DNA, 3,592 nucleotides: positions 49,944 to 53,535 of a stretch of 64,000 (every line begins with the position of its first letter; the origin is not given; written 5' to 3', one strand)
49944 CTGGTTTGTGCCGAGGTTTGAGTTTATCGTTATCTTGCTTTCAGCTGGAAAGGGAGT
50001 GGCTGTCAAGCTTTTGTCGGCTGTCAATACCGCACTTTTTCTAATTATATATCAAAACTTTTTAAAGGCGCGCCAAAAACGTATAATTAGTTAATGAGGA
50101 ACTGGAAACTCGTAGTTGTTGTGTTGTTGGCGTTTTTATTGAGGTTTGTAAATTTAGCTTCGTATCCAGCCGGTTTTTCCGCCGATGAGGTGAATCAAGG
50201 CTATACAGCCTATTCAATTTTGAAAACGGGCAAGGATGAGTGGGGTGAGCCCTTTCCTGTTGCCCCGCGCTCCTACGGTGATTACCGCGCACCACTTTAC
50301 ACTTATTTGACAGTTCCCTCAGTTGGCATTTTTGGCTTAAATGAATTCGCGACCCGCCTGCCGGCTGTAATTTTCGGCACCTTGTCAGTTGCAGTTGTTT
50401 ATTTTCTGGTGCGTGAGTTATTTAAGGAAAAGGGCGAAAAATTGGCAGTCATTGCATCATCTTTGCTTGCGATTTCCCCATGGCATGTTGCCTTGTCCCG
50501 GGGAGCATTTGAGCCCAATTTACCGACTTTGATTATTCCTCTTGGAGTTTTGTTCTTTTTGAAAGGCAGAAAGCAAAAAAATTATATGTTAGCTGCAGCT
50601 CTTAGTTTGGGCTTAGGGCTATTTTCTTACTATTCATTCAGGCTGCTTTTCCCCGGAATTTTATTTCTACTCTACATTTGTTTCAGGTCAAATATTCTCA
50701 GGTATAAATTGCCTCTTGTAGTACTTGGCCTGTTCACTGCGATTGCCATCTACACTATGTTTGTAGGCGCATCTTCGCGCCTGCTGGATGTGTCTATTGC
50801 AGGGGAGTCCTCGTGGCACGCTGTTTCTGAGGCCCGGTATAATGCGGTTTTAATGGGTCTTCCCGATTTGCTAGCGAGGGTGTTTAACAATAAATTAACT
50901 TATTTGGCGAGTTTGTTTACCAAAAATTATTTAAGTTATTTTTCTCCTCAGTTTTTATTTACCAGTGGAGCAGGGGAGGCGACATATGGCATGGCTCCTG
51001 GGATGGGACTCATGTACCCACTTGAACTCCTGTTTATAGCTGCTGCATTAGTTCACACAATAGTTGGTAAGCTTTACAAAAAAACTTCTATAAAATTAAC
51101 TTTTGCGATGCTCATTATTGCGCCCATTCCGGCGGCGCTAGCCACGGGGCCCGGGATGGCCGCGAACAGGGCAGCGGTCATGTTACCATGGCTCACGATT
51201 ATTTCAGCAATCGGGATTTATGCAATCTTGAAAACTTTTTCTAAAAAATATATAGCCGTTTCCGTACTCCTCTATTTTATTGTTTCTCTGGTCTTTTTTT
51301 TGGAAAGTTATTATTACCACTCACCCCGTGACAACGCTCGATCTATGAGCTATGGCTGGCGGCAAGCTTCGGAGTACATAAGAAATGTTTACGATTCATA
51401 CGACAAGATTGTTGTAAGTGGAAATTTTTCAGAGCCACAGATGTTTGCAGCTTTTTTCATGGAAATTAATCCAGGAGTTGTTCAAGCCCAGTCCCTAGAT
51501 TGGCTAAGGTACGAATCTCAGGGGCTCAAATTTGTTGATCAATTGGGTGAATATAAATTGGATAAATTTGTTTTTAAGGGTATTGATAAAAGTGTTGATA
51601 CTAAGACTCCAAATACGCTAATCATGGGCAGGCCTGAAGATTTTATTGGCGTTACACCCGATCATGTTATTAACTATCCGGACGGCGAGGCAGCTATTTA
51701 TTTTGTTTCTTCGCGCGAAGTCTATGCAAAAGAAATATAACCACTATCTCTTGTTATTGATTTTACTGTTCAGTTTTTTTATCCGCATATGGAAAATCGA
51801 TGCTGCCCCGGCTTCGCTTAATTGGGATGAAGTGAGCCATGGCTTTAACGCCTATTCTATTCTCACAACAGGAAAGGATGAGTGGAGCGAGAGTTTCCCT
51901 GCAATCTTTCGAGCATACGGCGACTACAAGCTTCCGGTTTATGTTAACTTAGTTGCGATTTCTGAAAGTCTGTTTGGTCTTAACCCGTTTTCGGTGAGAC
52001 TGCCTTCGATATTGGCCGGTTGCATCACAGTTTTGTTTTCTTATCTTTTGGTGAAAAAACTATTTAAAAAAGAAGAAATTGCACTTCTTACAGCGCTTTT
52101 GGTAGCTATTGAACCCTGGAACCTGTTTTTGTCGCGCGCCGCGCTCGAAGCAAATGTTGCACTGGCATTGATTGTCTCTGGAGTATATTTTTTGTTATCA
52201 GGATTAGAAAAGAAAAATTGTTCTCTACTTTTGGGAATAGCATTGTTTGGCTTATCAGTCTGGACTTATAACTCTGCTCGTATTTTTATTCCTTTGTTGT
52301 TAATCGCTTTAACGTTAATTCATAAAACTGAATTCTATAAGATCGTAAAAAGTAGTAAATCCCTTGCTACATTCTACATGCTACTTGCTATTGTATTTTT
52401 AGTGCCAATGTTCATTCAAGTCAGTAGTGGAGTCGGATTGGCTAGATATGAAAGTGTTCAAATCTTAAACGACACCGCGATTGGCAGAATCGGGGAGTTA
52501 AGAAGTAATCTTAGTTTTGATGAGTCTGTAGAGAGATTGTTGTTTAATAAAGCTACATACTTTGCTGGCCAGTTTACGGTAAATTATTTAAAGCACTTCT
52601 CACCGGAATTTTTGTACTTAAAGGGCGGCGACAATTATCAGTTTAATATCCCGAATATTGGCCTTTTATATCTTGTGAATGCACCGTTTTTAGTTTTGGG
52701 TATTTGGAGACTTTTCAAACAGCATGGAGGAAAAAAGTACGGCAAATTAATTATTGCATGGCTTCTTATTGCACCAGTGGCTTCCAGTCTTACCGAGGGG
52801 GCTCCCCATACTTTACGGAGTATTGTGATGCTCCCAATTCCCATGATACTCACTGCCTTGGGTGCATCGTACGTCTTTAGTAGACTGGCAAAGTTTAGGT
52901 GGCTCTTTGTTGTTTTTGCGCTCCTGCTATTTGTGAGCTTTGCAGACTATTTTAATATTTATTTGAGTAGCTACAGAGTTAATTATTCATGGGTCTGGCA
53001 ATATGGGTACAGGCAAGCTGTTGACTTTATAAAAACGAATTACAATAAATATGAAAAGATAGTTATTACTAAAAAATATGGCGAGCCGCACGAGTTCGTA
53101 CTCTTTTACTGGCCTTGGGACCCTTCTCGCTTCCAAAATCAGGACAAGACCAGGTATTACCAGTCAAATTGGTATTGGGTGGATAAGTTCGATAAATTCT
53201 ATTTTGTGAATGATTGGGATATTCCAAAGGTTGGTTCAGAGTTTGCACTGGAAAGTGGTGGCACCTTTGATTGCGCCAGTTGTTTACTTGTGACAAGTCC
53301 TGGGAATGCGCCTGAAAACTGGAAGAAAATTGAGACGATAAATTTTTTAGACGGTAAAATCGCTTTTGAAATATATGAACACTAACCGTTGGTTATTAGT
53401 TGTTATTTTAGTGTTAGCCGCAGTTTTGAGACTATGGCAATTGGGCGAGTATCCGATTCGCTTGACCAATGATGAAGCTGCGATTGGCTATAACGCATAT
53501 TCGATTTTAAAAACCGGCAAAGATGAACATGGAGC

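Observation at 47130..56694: Five-fold tandem array of PMT_2/ArnT-like GT-C paralogs, interrupted once by a different membrane protein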

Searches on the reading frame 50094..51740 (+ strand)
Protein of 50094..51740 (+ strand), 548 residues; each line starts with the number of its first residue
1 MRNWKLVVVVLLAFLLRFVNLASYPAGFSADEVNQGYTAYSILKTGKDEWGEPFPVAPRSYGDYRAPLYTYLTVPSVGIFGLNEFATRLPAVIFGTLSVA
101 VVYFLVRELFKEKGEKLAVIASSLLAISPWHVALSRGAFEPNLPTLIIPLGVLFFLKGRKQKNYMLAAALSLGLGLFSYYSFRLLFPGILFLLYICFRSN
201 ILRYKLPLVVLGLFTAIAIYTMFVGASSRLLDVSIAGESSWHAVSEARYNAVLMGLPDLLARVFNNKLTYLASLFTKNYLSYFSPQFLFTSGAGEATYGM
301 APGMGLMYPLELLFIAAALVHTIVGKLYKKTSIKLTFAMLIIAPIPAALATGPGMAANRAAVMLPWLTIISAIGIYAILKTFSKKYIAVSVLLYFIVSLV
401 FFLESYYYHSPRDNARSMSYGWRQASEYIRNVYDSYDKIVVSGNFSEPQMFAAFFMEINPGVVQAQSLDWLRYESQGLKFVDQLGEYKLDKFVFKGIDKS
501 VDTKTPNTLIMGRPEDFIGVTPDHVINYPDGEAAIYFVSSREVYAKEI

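Call 4: search_protein_families(library=pfam, proteins=[window:50094-51740:+], max_evalue=0.01)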
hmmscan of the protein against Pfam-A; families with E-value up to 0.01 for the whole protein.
window:50094-51740:+ (548 aa): 1 family
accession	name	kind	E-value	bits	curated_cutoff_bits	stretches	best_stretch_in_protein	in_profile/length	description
PF13231.12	PMT_2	-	1.8e-14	54.7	26.1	1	65-218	2-153/160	Dolichyl-phosphate-mannose-protein mannosyltransferase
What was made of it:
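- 50094..51740 (+): Paralog B, GT-C (PMT_2), 548 aa. PMT_2 54.7 bits (call 4).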

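Call 13: find_encoding_contigs(protein=window:50094-51740:+, flank=10000, max_places=6)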
Protein window:50094-51740:+ (548 aa): 19 contigs read that carry it; 6 places shown.
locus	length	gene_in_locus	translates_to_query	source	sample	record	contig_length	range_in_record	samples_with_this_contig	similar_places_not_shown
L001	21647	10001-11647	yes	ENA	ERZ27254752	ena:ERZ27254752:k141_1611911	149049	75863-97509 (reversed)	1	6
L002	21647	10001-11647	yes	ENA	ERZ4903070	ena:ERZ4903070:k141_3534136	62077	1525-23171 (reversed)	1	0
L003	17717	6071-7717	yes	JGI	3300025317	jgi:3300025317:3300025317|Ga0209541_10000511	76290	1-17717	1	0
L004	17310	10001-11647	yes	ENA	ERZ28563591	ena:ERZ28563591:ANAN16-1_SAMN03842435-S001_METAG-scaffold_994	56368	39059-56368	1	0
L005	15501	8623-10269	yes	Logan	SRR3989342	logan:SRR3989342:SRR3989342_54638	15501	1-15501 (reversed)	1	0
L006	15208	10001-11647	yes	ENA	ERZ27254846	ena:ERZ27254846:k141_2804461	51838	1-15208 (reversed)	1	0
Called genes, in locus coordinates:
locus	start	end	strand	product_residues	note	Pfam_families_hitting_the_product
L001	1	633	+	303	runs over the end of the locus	PF00535:Glycos_transf_2, PF13641:Glyco_tranf_2_3, PF13632:Glyco_trans_2_3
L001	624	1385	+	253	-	PF00535:Glycos_transf_2, PF10111:Glyco_tranf_2_2 (weak)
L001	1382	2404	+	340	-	PF00534:Glycos_transf_1, PF13692:Glyco_trans_1_4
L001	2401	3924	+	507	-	PF13231:PMT_2 (weak)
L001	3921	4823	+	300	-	PF00535:Glycos_transf_2, PF13641:Glyco_tranf_2_3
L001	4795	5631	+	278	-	PF00535:Glycos_transf_2, PF10111:Glyco_tranf_2_2 (weak), PF13641:Glyco_tranf_2_3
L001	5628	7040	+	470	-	-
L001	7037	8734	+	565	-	PF13231:PMT_2 (weak)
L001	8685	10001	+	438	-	-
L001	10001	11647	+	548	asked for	PF13231:PMT_2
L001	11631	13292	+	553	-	PF02366:PMT, PF13231:PMT_2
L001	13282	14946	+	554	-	PF13231:PMT_2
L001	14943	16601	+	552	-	PF02366:PMT (weak), PF13231:PMT_2 (weak)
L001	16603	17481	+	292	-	PF00535:Glycos_transf_2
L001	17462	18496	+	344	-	PF13439:Glyco_transf_4 (weak), PF00534:Glycos_transf_1, PF13692:Glyco_trans_1_4, PF20706:GT4-conflict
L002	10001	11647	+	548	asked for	PF13231:PMT_2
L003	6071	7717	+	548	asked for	PF13231:PMT_2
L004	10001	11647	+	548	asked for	PF13231:PMT_2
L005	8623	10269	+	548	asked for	PF13231:PMT_2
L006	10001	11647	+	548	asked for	PF13231:PMT_2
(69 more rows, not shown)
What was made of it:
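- An identical array is found on 19 metagenome contigs from different samples (call 13).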

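Call 14: find_homologous_proteins(query=window:50094-51740:+)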
Query window:50094-51740:+ (548 aa): 1553 proteins with E <= 0.001 among 8000 candidates; the best 120 are listed.
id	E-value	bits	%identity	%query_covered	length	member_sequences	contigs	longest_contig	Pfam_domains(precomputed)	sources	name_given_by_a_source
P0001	0.0e+0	1208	100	100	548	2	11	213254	PF13231.13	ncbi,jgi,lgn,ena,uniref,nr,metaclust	ncbi:hypothetical protein A2803_02565 [Candidatus Woesebacteria bacterium RIFCSPHIGHO2_01_FULL_44_21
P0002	1.5e-249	847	68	100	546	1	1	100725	PF02366.25,PF13231.13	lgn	-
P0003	6.5e-248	842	68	99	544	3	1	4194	PF02366.25,PF13231.13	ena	-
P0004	2.2e-241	820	67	100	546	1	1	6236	PF02366.25,PF13231.13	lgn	-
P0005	2.7e-203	694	56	100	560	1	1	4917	PF13231.13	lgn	-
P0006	1.9e-201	688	58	99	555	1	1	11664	PF13231.13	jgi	jgi:4-amino-4-deoxy-L-arabinose transferase-like glycosyltransferase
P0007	4.4e-199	681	55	96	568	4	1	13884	PF13231.13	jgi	-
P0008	1.4e-197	676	57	99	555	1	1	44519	PF13231.13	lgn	-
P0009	2.3e-192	658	53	99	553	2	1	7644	PF13231.13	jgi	-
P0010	8.0e-182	624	51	99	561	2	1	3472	PF13231.13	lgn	-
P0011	1.4e-177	610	57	98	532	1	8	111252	PF02366.25,PF13231.13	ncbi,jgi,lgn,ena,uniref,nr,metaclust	ncbi:hypothetical protein A3F62_00165 [Candidatus Woesebacteria bacterium RIFCSPHIGHO2_12_FULL_44_11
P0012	6.0e-176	604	51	95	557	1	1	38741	PF13231.13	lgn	-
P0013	6.3e-173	594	53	99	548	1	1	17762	PF02366.25,PF13231.13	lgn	-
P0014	1.4e-171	590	52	100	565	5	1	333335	PF13231.13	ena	-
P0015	4.0e-171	588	51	100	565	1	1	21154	PF13231.13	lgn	-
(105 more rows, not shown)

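Call 26: predict_structure(alignment_id=A2)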
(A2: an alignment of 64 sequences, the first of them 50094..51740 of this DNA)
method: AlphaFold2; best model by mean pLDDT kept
length: 548 residues; sequences in the alignment: 64
mean_pLDDT: 93.0   pTM: 0.91
mean pLDDT of the five models: 93.0, 92.3, 92.0, 91.6, 91.1
residues with pLDDT >= 90: 441; 70-90: 92; 50-70: 12; < 50: 3
segments of 3 or more residues with pLDDT < 50: 546-548
pLDDT, mean of each block of 10 residues (from residue 1): 88 97 93 95 96 90 87 97 97 97 98 94 98 88 95 97 97 95 95 92 93 95 75 85 91 94 91 95 95 85 91 98 97 98 95 83 97 97 92 97 94 91 97 96 95 98 95 89 92 94 92 94 96 96 56
secondary structure, 60 per line:
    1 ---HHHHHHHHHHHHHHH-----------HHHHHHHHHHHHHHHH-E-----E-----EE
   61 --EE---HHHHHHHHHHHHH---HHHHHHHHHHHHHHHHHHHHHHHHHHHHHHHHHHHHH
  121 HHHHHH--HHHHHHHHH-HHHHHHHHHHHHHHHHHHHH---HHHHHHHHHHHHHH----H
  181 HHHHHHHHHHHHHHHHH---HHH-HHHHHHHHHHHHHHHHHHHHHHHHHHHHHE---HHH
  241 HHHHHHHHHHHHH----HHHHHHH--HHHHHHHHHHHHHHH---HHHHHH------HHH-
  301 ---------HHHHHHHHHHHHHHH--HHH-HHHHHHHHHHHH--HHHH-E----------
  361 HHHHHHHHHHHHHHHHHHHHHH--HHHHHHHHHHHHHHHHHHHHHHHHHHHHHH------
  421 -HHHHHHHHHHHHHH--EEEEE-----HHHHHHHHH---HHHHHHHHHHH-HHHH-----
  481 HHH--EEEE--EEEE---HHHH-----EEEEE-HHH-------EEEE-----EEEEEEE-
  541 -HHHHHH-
elements in order: H4-18 H30-45 H68-80 H84-126 H129-137 H139-158 H162-175 H180-197 H205-233 H238-253 H258-264 H267-281 H285-290 H310-324 H331-342 H345-348 H361-382 H385-414 H422-435 E438-442 H448-456 H460-470 H472-475 E486-489 E492-495 H499-502 E508-512 E524-527 E533-539 H542-547
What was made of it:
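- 50094..51740 (+): AF2 pLDDT 93 (call 26).
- The AF2 model of B has pLDDT 93 and pTM 0.91 (call 26).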

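Call 29: search_solved_structures(query=A2, max_evalue=1, show_alignments=2)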
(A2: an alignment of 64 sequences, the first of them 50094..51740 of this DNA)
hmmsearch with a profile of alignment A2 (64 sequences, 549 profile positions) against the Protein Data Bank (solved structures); distinct sequences matched with E-value up to 1: 2.
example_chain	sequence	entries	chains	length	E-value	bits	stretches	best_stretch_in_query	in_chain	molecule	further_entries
8i9p_Lh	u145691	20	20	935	0.025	16.5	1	97-200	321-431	dolichyl-diphosphooligosaccharide--protein glycotransferase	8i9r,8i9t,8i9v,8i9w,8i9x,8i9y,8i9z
5ezm_A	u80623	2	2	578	0.086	14.7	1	65-220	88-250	4-amino-4-deoxy-L-arabinose transferase or related glycosyltransferases of PMT family | 4-amino-4-deoxy-L-arabinose (L-Ara4N) transferase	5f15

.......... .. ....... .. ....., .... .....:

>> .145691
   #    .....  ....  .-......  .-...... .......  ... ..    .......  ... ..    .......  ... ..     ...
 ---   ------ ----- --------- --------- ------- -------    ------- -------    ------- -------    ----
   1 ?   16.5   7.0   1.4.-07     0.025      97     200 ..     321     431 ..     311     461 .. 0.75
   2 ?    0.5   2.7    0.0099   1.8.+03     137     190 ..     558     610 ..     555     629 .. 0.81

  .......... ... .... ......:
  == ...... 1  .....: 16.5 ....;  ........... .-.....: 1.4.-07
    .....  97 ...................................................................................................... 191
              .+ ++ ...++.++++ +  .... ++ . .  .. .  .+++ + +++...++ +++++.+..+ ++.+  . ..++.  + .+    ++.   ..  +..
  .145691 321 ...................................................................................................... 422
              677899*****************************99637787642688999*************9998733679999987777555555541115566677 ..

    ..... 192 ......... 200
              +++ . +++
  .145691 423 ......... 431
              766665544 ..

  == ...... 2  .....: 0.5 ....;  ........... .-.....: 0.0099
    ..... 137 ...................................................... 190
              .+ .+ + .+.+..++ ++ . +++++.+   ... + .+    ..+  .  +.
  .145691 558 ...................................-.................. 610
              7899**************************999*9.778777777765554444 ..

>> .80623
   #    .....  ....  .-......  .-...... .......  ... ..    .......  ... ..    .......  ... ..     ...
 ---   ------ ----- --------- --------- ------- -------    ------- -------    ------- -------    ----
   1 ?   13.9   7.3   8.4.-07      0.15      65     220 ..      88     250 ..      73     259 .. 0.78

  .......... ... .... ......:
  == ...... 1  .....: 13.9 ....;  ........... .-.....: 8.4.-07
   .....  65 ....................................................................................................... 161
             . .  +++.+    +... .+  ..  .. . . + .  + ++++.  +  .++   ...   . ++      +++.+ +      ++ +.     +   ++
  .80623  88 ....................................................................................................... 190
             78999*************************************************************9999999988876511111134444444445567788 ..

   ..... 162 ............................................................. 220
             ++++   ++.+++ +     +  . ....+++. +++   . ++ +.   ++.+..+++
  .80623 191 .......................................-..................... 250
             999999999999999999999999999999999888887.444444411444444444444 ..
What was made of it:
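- Tried and rejected: Only marginal hits were found: STT3 at E 0.025 and ArnT at E 0.086 (call 29).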

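Call 30: fold_search(model_id=the predicted structure, library=pdb)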
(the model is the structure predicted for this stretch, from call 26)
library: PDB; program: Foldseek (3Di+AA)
matches with E <= 10: 256; with E <= 0.001: 28
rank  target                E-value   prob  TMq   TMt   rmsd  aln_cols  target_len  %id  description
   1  7e9s_A                1.8e-09  1.00  0.47  0.31  12.8       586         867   16  Archaeal oligosaccharyltransferase AglB from Archaeoglobus fulgidus in complex with an inhibitory peptide and a dolich (released 2021-09-08)
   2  3wak                  1.8e-08  1.00  0.47  0.32  13.5       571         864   15  Crystal structure of the Archaeoglobus fulgidus oligosaccharyltransferase (O29867_ARCFU) in the apo form (released 2013-10-30)
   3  3waj                  1.9e-08  1.00  0.47  0.34  13.0       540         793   15  Crystal structure of the Archaeoglobus fulgidus oligosaccharyltransferase (O29867_ARCFU) complex with Zn and sulfate (released 2013-10-30)
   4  8b6l_I                2.7e-08  1.00  0.44  0.37  14.7       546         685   14  Subtomogram average of the human Sec61-TRAP-OSTA-translocon (released 2022-12-07)
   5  9n9j_I                4.3e-08  1.00  0.43  0.35  15.0       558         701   14  Structure of a GRP94 folding intermediate engaged with a CCDC134- and FKBP11-bound secretory translocon (released 2025-11-19)
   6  8agc_A                8.4e-08  1.00  0.44  0.36  15.0       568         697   14  Structure of yeast oligosaccharylransferase complex with lipid-linked oligosaccharide and non-acceptor peptide bound (released 2022-12-07)
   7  5ezm                  9.2e-08  1.00  0.54  0.54  11.8       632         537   12  Crystal Structure of ArnT from Cupriavidus metallidurans in the apo state (released 2016-02-17)
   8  6ftg_5                1.0e-07  1.00  0.49  0.43  13.2       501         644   14  Subtomogram average of OST-containing ribosome-translocon complexes from canine rough microsomal membranes (released 2018-03-21)
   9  8pn9_A                1.2e-07  1.00  0.43  0.37  14.5       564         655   14  Structure of human oligosaccharyltransferase OST-A complex bound to NGI-1 (released 2024-05-08)
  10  5f15                  1.4e-07  1.00  0.49  0.50  15.9       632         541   13  Crystal Structure of ArnT from Cupriavidus metallidurans bound to Undecaprenyl phosphate (released 2016-02-17)
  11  5gmy_A                1.5e-07  1.00  0.44  0.30  13.1       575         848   15  Crystal structure of the Archaeoglobus fulgidus oligosaccharyltransferase (O29867_ARCFU) tethered with an acceptor pep (released 2017-02-01)
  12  6s7t_A                2.0e-07  1.00  0.50  0.40  13.0       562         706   12  Cryo-EM structure of human oligosaccharyltransferase complex OST-B (released 2019-12-18)
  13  6gxc_A                4.7e-07  1.00  0.52  0.42  14.0       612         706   13  Bacterial oligosaccharyltransferase PglB in complex with an inhibitory peptide and a reactive lipid-linked oligosaccha (released 2018-11-14)
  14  7oci_F                4.9e-07  1.00  0.46  0.41  12.7       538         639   14  Cryo-EM structure of yeast Ost6p containing oligosaccharyltransferase complex (released 2022-02-16)
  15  6s7o_A                5.1e-07  1.00  0.48  0.41  13.3       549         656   14  Cryo-EM structure of human oligosaccharyltransferase complex OST-A (released 2019-12-18)
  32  6p25_B                2.8e-03  1.00  0.30  0.25   4.7       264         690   14  Structure of S. cerevisiae protein O-mannosyltransferase Pmt1-Pmt2 complex bound to the sugar donor and a peptide acce (released 2019-07-10)
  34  6p25_A                6.5e-03  1.00  0.30  0.23   5.3       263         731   17  Structure of S. cerevisiae protein O-mannosyltransferase Pmt1-Pmt2 complex bound to the sugar donor and a peptide acce (released 2019-07-10)
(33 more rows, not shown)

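Call 33: search_protein_families(library=ncbifam, proteins=[window:50094-51740:+], max_evalue=0.01)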
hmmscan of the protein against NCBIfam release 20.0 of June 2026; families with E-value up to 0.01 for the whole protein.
window:50094-51740:+ (548 aa): 1 family
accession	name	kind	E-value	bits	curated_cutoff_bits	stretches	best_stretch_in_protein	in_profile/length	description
TIGR03663.1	TIGR03663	subfamily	7.8e-10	38.3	126.25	1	6-193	4-180/435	flippase activity-associated protein Agl23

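Call 79: search_protein_representatives(alignment_id=A2)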
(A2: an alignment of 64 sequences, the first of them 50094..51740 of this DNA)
Query: 64 sequences, 549 profile positions. Proteins with E-value up to 0.001 (for the whole library): 33545; up to 1e-10: 15057; up to 1e-30: 6173. The best 150 are listed.
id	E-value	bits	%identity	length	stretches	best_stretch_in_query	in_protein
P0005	2.8e-228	775.6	-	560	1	5-547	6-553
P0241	6.2e-226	767.8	-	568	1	4-545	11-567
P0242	8.8e-215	731.0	-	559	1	5-548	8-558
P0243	3.2e-209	712.7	-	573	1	3-546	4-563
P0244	1.5e-205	700.5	-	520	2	3-240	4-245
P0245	1.5e-204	697.2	-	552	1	2-546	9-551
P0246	2.4e-204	696.6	-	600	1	3-546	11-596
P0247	8.0e-204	694.8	-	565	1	4-546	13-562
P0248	1.5e-201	687.3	-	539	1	1-548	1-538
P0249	3.3e-200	682.9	-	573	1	3-545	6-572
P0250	7.1e-196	668.6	-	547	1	1-545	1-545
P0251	4.6e-192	656.0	-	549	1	1-546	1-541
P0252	5.9e-191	652.4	-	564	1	1-544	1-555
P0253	7.5e-191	652.0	-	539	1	2-545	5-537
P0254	8.9e-189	645.2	-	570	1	5-546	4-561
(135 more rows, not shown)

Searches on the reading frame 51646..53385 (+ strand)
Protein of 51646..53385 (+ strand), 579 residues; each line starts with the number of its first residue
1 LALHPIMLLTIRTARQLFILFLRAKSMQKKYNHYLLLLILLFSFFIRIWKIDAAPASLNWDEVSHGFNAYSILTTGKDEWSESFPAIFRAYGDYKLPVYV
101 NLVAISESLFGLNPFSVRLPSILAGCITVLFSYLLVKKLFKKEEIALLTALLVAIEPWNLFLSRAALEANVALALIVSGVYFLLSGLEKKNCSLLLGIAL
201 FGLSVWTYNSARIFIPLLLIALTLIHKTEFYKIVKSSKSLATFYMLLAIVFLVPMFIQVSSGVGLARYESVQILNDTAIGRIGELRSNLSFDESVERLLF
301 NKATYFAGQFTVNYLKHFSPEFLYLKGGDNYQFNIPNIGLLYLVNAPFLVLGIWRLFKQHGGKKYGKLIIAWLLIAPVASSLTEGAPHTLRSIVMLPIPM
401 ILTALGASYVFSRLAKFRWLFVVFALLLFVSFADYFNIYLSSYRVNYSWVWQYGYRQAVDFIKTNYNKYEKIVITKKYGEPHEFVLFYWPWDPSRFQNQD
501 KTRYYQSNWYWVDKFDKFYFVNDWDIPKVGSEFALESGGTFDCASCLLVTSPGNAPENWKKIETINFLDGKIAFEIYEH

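Call 4: search_protein_families(library=pfam, proteins=[window:51646-53385:+], max_evalue=0.01)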
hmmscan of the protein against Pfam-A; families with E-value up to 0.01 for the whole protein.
window:51646-53385:+ (579 aa): 2 families
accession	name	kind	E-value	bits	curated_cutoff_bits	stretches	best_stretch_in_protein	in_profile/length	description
PF13231.12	PMT_2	-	2.5e-13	51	26.1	1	97-254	4-156/160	Dolichyl-phosphate-mannose-protein mannosyltransferase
PF02366.24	PMT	-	5.4e-11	42.9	22.7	1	39-258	3-233/245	Dolichyl-phosphate-mannose-protein mannosyltransferase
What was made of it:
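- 51724..53385 (+): Paralog C, GT-C (PMT_2 and PMT), 553 aa. PMT_2 51 bits, PMT 42.9 bits (call 4).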

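Call 33: search_protein_families(library=ncbifam, proteins=[window:51724-53385:+], max_evalue=0.01)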
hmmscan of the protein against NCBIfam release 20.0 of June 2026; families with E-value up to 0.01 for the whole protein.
window:51724-53385:+ (553 aa): 3 families
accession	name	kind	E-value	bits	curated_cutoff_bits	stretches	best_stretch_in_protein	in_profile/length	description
TIGR03663.1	TIGR03663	subfamily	4.2e-07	29.3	126.25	1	10-201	4-182/435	flippase activity-associated protein Agl23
NF058602.1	PrMnsylTfPmt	equivalog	8.9e-06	24.8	800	1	71-158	101-188/530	protein O-mannosyltransferase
NF009784.2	PRK13279.1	equivalog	0.00024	19.9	567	1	76-234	68-227/539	lipid IV(A) 4-amino-4-deoxy-L-arabinosyltransferase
